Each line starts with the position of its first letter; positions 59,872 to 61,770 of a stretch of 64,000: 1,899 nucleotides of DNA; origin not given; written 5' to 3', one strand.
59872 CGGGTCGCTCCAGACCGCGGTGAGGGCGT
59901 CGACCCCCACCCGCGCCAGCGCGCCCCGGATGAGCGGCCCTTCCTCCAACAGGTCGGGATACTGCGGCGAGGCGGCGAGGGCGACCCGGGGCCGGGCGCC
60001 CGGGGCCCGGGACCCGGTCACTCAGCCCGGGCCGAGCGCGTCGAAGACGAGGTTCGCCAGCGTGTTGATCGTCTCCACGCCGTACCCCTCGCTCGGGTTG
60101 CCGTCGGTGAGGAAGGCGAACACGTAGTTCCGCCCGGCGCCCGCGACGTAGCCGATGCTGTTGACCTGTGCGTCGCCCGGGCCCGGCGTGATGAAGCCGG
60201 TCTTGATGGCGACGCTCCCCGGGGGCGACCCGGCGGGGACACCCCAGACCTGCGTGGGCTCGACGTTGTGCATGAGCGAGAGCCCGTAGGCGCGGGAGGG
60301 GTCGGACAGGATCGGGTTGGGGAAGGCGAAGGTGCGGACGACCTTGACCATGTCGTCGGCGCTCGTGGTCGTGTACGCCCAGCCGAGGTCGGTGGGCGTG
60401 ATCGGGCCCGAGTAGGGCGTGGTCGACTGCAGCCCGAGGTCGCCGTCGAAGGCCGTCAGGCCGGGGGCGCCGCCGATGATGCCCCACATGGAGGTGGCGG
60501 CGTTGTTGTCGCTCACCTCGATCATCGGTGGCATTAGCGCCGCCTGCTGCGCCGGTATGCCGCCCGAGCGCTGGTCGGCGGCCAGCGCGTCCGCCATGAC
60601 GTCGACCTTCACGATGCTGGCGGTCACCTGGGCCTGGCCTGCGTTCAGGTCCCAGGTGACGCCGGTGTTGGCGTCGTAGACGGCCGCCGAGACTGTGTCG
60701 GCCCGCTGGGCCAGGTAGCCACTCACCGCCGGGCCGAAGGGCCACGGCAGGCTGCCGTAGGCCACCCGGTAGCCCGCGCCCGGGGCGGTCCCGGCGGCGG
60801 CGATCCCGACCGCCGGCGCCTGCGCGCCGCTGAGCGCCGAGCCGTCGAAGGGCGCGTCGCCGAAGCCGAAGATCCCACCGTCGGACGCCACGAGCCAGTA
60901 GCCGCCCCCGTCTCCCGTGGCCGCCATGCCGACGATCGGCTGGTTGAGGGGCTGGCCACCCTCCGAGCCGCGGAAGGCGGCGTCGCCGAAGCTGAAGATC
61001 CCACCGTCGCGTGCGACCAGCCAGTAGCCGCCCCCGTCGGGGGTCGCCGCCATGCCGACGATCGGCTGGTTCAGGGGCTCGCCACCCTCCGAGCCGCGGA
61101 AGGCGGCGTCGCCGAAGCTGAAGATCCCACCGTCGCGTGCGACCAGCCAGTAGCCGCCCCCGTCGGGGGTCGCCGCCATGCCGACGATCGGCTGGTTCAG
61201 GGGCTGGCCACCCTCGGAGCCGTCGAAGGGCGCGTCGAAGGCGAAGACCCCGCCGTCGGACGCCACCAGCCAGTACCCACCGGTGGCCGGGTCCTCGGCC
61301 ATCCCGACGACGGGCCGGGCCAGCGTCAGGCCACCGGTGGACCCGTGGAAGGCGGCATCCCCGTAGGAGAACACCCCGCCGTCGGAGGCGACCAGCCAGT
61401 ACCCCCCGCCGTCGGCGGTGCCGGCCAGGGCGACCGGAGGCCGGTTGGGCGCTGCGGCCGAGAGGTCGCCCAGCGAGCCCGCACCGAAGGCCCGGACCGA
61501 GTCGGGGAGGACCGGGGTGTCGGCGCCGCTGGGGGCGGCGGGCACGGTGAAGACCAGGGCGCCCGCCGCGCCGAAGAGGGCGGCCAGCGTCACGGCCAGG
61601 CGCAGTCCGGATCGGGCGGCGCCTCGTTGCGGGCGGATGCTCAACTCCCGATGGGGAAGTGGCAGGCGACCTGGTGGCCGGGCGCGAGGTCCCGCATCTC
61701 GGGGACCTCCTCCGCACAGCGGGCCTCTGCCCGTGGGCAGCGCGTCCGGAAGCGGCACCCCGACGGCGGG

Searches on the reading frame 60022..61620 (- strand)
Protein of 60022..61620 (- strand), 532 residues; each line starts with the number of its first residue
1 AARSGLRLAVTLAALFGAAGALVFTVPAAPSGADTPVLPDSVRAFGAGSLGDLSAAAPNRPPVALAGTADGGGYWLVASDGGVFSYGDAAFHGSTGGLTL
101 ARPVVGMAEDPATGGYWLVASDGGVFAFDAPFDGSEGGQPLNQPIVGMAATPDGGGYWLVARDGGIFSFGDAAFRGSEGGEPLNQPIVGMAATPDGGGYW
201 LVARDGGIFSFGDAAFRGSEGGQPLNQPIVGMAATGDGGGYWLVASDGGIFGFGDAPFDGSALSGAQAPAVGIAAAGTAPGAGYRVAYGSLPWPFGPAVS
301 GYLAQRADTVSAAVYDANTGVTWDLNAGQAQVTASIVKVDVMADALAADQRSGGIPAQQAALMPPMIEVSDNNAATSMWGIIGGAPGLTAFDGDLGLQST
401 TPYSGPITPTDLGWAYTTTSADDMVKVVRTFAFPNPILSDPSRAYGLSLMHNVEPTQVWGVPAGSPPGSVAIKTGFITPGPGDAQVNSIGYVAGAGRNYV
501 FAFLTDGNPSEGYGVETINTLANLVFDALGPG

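Call 34: search_protein_families(library=pfam, max_evalue=0.1, proteins=[window:60022-61620:-])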
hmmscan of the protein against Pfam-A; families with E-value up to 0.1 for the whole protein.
window:60022-61620:- (532 aa): 2 families
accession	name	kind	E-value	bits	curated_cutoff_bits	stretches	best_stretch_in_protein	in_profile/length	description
PF13354.11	Beta-lactamase2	-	4.4e-09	36.4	22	1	363-505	79-214/214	Beta-lactamase enzyme family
PF04075.20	F420H2_quin_red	-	0.00095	19.7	22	0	217-249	31-60/130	F420H(2)-dependent quinone reductase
